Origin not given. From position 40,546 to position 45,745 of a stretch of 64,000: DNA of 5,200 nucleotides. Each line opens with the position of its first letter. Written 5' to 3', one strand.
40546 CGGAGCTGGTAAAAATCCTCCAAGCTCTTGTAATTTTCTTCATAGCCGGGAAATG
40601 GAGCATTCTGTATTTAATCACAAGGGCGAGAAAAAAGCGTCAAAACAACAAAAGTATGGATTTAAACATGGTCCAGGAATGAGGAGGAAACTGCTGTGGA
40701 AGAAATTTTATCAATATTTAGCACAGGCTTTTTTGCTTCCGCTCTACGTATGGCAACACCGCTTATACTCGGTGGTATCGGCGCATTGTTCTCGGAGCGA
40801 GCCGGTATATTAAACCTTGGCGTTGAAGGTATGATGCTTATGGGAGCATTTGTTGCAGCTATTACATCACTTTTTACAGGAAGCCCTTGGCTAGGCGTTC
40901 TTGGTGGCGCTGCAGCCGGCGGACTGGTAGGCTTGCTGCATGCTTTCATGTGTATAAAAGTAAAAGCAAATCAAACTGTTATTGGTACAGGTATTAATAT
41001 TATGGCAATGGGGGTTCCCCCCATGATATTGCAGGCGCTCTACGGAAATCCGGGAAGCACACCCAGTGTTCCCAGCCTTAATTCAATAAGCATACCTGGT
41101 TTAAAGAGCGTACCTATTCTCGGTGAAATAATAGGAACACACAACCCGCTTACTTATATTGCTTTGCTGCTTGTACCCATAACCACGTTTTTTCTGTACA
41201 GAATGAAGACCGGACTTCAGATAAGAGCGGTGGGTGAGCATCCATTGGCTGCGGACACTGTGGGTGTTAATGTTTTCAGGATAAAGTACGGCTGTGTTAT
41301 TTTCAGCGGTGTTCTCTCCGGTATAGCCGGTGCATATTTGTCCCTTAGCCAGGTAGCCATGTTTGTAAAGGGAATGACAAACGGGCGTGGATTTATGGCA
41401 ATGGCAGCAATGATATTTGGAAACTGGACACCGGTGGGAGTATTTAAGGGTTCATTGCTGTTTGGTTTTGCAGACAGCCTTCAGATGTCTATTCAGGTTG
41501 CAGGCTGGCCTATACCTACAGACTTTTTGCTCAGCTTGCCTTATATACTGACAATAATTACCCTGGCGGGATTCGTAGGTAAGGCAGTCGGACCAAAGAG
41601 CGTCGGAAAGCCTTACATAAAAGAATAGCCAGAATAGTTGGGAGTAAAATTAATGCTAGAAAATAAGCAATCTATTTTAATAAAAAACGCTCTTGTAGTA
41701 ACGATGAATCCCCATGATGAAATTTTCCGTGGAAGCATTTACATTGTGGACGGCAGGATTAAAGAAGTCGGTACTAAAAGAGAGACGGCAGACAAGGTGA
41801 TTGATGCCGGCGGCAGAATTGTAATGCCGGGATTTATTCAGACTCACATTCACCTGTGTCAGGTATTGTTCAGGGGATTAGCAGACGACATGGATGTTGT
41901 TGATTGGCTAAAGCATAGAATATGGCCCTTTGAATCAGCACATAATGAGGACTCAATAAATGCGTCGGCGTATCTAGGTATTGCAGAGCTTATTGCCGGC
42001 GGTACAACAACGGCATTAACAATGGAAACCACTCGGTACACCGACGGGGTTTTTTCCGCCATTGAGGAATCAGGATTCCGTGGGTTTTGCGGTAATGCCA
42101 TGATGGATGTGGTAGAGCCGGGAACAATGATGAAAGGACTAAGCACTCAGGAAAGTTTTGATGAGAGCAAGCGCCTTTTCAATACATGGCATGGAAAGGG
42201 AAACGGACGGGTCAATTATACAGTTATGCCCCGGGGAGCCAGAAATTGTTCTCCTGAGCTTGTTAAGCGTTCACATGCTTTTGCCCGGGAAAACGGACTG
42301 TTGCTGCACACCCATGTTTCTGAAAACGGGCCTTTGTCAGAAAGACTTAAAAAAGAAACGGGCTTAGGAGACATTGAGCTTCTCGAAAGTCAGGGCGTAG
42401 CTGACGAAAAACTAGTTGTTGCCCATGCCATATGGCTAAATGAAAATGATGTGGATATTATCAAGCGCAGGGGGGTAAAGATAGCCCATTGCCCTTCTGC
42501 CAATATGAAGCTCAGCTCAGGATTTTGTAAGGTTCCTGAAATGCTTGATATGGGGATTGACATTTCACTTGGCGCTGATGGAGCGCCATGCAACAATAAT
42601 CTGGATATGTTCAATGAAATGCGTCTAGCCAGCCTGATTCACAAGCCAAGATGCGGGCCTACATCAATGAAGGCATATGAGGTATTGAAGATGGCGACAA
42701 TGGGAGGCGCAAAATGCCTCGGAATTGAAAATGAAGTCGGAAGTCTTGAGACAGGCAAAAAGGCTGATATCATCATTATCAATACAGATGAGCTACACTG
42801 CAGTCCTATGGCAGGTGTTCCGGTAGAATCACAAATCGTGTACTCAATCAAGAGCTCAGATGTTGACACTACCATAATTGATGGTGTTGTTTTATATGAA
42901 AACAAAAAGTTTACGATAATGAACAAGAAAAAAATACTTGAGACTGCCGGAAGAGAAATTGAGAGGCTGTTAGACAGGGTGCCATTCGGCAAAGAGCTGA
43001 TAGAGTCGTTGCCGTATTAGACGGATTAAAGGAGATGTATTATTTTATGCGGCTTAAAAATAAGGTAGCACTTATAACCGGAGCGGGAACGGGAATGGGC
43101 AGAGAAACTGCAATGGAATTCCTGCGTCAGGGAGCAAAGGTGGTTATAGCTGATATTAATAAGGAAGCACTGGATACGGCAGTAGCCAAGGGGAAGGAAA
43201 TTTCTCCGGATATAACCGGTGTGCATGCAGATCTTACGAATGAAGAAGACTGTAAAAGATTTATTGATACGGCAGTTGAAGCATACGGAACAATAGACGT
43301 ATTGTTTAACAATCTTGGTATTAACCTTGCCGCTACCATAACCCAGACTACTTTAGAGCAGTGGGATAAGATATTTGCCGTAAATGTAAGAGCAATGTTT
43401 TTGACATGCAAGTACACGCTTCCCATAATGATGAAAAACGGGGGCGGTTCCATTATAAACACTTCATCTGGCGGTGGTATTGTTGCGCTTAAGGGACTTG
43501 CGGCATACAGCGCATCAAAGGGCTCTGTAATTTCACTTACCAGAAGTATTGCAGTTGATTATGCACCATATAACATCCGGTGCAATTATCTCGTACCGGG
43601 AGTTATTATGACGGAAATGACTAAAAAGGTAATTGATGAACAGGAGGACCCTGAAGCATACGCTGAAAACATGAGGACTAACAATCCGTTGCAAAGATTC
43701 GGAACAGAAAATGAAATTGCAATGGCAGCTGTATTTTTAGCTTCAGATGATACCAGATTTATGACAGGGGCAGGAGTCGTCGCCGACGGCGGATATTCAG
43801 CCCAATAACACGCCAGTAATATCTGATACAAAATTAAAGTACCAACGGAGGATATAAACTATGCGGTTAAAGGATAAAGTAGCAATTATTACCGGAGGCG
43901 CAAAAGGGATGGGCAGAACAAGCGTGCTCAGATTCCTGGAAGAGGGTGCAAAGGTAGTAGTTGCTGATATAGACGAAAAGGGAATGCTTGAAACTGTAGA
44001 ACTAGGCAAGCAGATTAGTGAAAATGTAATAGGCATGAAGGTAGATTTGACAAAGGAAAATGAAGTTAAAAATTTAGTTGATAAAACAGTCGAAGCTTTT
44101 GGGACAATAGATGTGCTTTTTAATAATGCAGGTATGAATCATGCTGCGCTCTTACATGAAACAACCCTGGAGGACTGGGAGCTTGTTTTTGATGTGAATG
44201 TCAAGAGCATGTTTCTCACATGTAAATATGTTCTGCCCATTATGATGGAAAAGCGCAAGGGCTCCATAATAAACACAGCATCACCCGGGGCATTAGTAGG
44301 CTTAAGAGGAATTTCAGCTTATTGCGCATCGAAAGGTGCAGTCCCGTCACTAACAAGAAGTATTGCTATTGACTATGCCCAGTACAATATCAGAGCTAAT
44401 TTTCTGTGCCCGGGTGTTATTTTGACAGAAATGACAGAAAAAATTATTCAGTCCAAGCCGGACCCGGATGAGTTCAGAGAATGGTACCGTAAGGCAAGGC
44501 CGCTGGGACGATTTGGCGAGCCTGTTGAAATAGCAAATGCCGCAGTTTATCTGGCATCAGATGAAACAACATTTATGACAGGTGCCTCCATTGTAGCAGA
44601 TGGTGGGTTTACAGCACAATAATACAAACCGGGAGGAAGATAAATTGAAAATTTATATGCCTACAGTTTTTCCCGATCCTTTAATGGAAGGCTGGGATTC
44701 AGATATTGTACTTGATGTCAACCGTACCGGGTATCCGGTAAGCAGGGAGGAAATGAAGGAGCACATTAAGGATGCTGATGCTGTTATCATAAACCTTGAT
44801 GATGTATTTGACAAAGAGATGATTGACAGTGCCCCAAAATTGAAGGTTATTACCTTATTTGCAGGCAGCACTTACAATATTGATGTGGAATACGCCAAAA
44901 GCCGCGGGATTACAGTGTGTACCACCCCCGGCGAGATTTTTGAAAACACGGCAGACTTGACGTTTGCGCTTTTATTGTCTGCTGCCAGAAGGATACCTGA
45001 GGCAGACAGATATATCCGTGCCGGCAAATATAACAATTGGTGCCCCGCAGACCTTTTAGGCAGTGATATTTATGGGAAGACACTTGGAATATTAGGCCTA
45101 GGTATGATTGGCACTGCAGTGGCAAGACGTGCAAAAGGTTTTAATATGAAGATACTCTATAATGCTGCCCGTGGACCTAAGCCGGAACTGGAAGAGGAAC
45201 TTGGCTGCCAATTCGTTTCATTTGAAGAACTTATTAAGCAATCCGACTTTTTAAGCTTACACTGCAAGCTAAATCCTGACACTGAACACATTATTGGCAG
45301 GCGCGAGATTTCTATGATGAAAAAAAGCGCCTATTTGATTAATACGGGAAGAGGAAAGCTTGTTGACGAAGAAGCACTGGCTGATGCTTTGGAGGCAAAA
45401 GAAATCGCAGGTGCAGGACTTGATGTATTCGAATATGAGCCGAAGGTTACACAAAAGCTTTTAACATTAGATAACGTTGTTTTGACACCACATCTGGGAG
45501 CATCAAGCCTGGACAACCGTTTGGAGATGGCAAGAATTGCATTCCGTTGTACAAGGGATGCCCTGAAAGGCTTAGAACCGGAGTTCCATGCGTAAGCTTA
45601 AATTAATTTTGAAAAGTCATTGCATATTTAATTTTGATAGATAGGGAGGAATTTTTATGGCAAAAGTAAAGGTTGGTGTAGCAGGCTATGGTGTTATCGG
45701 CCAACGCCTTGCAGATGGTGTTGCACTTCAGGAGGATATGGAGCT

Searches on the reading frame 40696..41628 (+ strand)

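Call 6: search_protein_families(library=pfam, proteins=[window:40696-41628:+])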
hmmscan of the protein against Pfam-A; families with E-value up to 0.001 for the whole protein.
window:40696-41628:+ (310 aa): 1 family
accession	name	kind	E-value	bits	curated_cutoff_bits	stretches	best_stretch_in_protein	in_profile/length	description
PF02653.21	BPD_transp_2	-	2.4e-42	145.3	26.8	1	14-289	3-268/269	Branched-chain amino acid transport system / permease component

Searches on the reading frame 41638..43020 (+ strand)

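Call 6: search_protein_families(library=pfam, proteins=[window:41638-43020:+])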
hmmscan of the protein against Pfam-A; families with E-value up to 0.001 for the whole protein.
window:41638-43020:+ (460 aa): 2 families
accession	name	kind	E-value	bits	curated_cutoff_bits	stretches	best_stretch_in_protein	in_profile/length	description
PF01979.26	Amidohydro_1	-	1.1e-68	232.5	25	1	61-418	1-344/345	Amidohydrolase family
PF07969.17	Amidohydro_3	-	3.5e-22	80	29.7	2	193-420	246-472/472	Amidohydrolase family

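Call 7: search_protein_families(library=ncbifam, proteins=[window:41638-43020:+], max_evalue=1e-20)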
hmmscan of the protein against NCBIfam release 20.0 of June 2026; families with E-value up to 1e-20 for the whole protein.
window:41638-43020:+ (460 aa): 18 families
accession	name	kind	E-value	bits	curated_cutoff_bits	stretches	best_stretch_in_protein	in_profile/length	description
NF005557.0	PRK07228.1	equivalog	1.5e-163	544.7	522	1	12-448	2-441/445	5'-deoxyadenosine deaminase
NF004701.0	PRK06038.1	equivalog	1.1e-122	409.9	609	1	10-447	3-429/432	N-ethylammeline chlorohydrolase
NF006252.0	PRK08393.1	equivalog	1.1e-99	334.4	617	1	12-442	2-421/424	N-ethylammeline chlorohydrolase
NF006549.0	PRK09045.1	equivalog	8.6e-89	298.2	540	1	9-439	6-434/444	TRZ/ATZ family hydrolase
NF004995.0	PRK06380.1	subfamily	8.6e-84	281.9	567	1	12-435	2-414/418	metal-dependent hydrolase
NF006055.0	PRK08203.1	equivalog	2.3e-76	257.2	532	1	10-446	4-452/455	8-oxoguanine deaminase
NF006056.0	PRK08204.1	subfamily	2.6e-66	224.3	391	1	11-448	3-444/449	hypothetical protein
TIGR02967.1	guan_deamin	equivalog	4.3e-65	220.3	375.4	1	34-384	9-363/401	guanine deaminase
NF012037.0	PRK15493.1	equivalog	8.4e-63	212.7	779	1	17-439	7-428/435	bifunctional S-methyl-5'-thioadenosine deaminase/S-adenosylhomocysteine deaminase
NF005211.0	PRK06687.1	equivalog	4e-61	207.1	703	1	20-417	9-406/419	TRZ/ATZ family protein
NF006679.0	PRK09228.1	subfamily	3.6e-58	197.3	351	1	32-384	32-388/433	guanine deaminase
NF009059.0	PRK12393.1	equivalog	1.5e-57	195.4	543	1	10-447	4-458/460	amidohydrolase family protein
NF005540.0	PRK07203.1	equivalog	1.6e-53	181.9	444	1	13-448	2-442/444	putative aminohydrolase SsnA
TIGR03314.1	Se_ssnA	subfamily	2.2e-50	171.8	455.5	1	13-447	1-440/441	putative selenium metabolism protein SsnA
NF004801.0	PRK06151.1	subfamily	4.2e-45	154.5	416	1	14-446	5-464/491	chlorohydrolase family protein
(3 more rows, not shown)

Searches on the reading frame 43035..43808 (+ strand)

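Call 6: search_protein_families(library=pfam, proteins=[window:43035-43808:+])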
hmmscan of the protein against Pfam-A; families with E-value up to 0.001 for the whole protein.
window:43035-43808:+ (257 aa): 5 families
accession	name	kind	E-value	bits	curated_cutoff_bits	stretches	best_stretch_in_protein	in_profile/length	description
PF13561.12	adh_short_C2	-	1.3e-65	221.8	27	1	16-255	1-236/236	Enoyl-(Acyl carrier protein) reductase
PF00106.31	adh_short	-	1.1e-57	195.1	26.6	1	10-202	1-193/195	short chain dehydrogenase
PF23441.1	SDR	-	3.7e-08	33.5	27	1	5-253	3-254/258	SDR-like rossmann domain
PF08659.16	KR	-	4.3e-08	33.7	22.6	1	12-161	3-152/180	KR domain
PF02737.24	3HCDH_N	-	0.00016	22.1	22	1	14-55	4-44/180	3-hydroxyacyl-CoA dehydrogenase, NAD binding domain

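Call 7: search_protein_families(library=ncbifam, proteins=[window:43035-43808:+], max_evalue=1e-20)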
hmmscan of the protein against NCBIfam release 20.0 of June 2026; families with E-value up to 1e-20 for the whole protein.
window:43035-43808:+ (257 aa): 185 families (the best 25 are shown)
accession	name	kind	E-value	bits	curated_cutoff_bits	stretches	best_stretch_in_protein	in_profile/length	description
NF004791.0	PRK06138.1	equivalog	2.8e-81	272.5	312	1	5-257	1-252/252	SDR family oxidoreductase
NF004818.0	PRK06172.1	equivalog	8.8e-72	241.5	336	1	5-257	3-253/253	SDR family oxidoreductase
NF005559.1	PRK07231.1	subfamily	2.9e-70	236.6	215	1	6-255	1-248/249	glucose 1-dehydrogenase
NF052558.1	MBtsdlDhBudC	equivalog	5.6e-67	225.9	270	1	8-256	2-243/250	meso-2,3-butanediol dehydrogenase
NF009093.0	PRK12429.1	subfamily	2.6e-64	217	258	1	5-257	1-259/259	3-hydroxybutyrate dehydrogenase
NF006366.0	PRK08589.1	equivalog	5.8e-64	216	386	1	5-256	2-254/272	SDR family oxidoreductase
NF005681.0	PRK07478.1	subfamily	8.7e-64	215.3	267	1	5-256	2-251/254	SDR family oxidoreductase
NF033173.0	anticapsin_BacC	exception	2e-63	214.2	525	1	7-257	2-252/252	dihydroanticapsin 7-dehydrogenase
NF005469.0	PRK07063.1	equivalog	4.1e-63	213.3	306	1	5-256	3-256/260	SDR family oxidoreductase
NF005309.0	PRK06841.1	subfamily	6.6e-62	209.3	286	1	6-256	12-254/255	GolD/DthD family dehydrogenase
NF004198.0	PRK05653.1-3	equivalog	8.4e-61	205.6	296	1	6-253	4-245/248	3-oxoacyl-ACP reductase FabG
NF005473.0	PRK07069.1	equivalog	1.5e-60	205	339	1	5-256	6-261/262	SDR family oxidoreductase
NF052562.1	RADHDNL4305835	equivalog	5.4e-58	196.4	400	1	6-257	4-252/252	NADP-dependent (R)-specific alcohol dehydrogenase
NF004713.0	PRK06057.1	equivalog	1.8e-57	194.8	404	1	5-256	5-251/257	3-oxoacyl-ACP reductase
NF009466.0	PRK12826.1-2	subfamily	2.6e-57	194.1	222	1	8-255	2-245/248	3-oxoacyl-ACP reductase FabG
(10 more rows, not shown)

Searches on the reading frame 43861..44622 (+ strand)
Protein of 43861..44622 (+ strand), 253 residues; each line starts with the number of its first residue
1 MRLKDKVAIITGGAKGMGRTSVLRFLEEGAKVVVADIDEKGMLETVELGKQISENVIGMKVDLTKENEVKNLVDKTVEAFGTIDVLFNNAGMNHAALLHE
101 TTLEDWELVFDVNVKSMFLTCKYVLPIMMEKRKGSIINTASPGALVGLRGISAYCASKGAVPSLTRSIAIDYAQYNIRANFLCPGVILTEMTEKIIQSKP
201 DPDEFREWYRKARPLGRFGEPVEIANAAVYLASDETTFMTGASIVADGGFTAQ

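Call 7: search_protein_families(library=ncbifam, proteins=[window:43861-44622:+], max_evalue=1e-20)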
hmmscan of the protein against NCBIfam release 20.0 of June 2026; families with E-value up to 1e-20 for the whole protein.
window:43861-44622:+ (253 aa): 182 families (the best 25 are shown)
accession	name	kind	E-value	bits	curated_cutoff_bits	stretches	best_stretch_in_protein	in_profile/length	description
NF004791.0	PRK06138.1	equivalog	4.7e-87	291.4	312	1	1-253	1-252/252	SDR family oxidoreductase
NF004818.0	PRK06172.1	equivalog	7.5e-79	264.6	336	1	1-253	3-253/253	SDR family oxidoreductase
NF005559.1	PRK07231.1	subfamily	1.1e-72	244.6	215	1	2-251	1-248/249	glucose 1-dehydrogenase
NF052558.1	MBtsdlDhBudC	equivalog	3.9e-71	239.5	270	1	4-252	2-243/250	meso-2,3-butanediol dehydrogenase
NF033173.0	anticapsin_BacC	exception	2.3e-67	227.1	525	1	3-253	2-252/252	dihydroanticapsin 7-dehydrogenase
NF006366.0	PRK08589.1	equivalog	5.6e-65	219.3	386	1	2-252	3-254/272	SDR family oxidoreductase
NF004713.0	PRK06057.1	equivalog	7.9e-64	215.6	404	1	2-252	6-251/257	3-oxoacyl-ACP reductase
NF005007.0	PRK06398.1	equivalog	1.3e-62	211.3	341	1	2-252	4-247/259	aldose dehydrogenase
NF005309.0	PRK06841.1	subfamily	2.4e-62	210.7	286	1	2-252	12-254/255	GolD/DthD family dehydrogenase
NF004198.0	PRK05653.1-3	equivalog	2.7e-62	210.4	296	1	3-250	5-246/248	3-oxoacyl-ACP reductase FabG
NF005469.0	PRK07063.1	equivalog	3.2e-62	210.4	306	1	2-251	4-255/260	SDR family oxidoreductase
NF005473.0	PRK07069.1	equivalog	3.6e-62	210.3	339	1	2-252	7-261/262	SDR family oxidoreductase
NF009093.0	PRK12429.1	subfamily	4.5e-62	209.7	258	1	1-253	1-259/259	3-hydroxybutyrate dehydrogenase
NF052562.1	RADHDNL4305835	equivalog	2.1e-60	204.3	400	1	2-253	4-252/252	NADP-dependent (R)-specific alcohol dehydrogenase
TIGR01830.1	3oxo_ACP_reduc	equivalog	3.6e-60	203.6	297.75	1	8-250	1-238/239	3-oxoacyl-[acyl-carrier-protein] reductase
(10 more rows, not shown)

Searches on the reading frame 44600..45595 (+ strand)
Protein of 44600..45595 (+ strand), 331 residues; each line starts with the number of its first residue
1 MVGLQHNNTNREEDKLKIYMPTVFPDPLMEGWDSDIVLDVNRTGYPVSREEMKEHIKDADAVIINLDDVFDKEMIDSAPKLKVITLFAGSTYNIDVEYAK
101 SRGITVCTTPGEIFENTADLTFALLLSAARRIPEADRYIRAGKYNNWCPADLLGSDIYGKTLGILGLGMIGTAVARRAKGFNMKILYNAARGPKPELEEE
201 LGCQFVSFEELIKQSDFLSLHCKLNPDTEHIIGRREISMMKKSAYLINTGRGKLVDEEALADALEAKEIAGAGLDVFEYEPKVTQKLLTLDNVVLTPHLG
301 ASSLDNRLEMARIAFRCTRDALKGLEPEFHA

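Call 7: search_protein_families(library=ncbifam, proteins=[window:44600-45595:+], max_evalue=1e-20)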
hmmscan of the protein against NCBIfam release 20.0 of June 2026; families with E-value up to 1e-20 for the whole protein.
window:44600-45595:+ (331 aa): 18 families
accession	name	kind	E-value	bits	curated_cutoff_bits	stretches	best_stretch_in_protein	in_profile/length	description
NF009714.1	PRK13243.1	equivalog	3.1e-89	299.6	455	1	36-316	23-307/332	glyoxylate reductase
TIGR01327.1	PGDH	equivalog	1.1e-71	242.2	454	1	47-324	29-303/525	phosphoglycerate dehydrogenase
NF011938.0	PRK15409.1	equivalog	1.9e-65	221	492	1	28-324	15-311/324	glyoxylate/hydroxypyruvate reductase GhrB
NF005069.0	PRK06487.1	equivalog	6.4e-60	202.9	448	1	48-310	38-299/320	2-hydroxyacid dehydrogenase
NF006263.0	PRK08410.1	equivalog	8e-55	186.4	389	1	48-310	32-295/311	D-2-hydroxyacid dehydrogenase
NF008759.0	PRK11790.1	equivalog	1.4e-49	168.9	404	1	39-307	35-302/410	phosphoglycerate dehydrogenase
NF005387.0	PRK06932.1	equivalog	2.8e-49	167.8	492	1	48-303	34-291/314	2-hydroxyacid dehydrogenase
NF000492.1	vanH_gen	exception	5e-40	137.5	540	1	93-283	79-258/312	D-lactate dehydrogenase VanH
NF005750.0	PRK07574.1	equivalog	2.9e-39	135.2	329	1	48-307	80-342/386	NAD-dependent formate dehydrogenase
NF041369.1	Dhydh_Halo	equivalog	9.8e-35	120.2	400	1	92-313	67-286/305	D-2-hydroxyacid dehydrogenase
NF001309.0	PRK00257.1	equivalog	2.3e-34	119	434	1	153-317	110-273/379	4-phosphoerythronate dehydrogenase PdxB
NF000112.1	vanH-Amyco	exception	3.4e-32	112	625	1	92-281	107-285/348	VanH-AOV family D-lactate dehydrogenase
NF000151.1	vanH-Ac1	exception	4.5e-32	111.7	750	1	92-281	114-292/351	D-lactate dehydrogenase VanH-Ac1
NF000004.1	vanH-D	exception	8.4e-32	110.6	550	1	92-283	84-264/323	D-lactate dehydrogenase VanH-D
NF000128.1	vanH-Sc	exception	2.2e-31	109.2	650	1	92-281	98-276/337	D-lactate dehydrogenase VanH-Sc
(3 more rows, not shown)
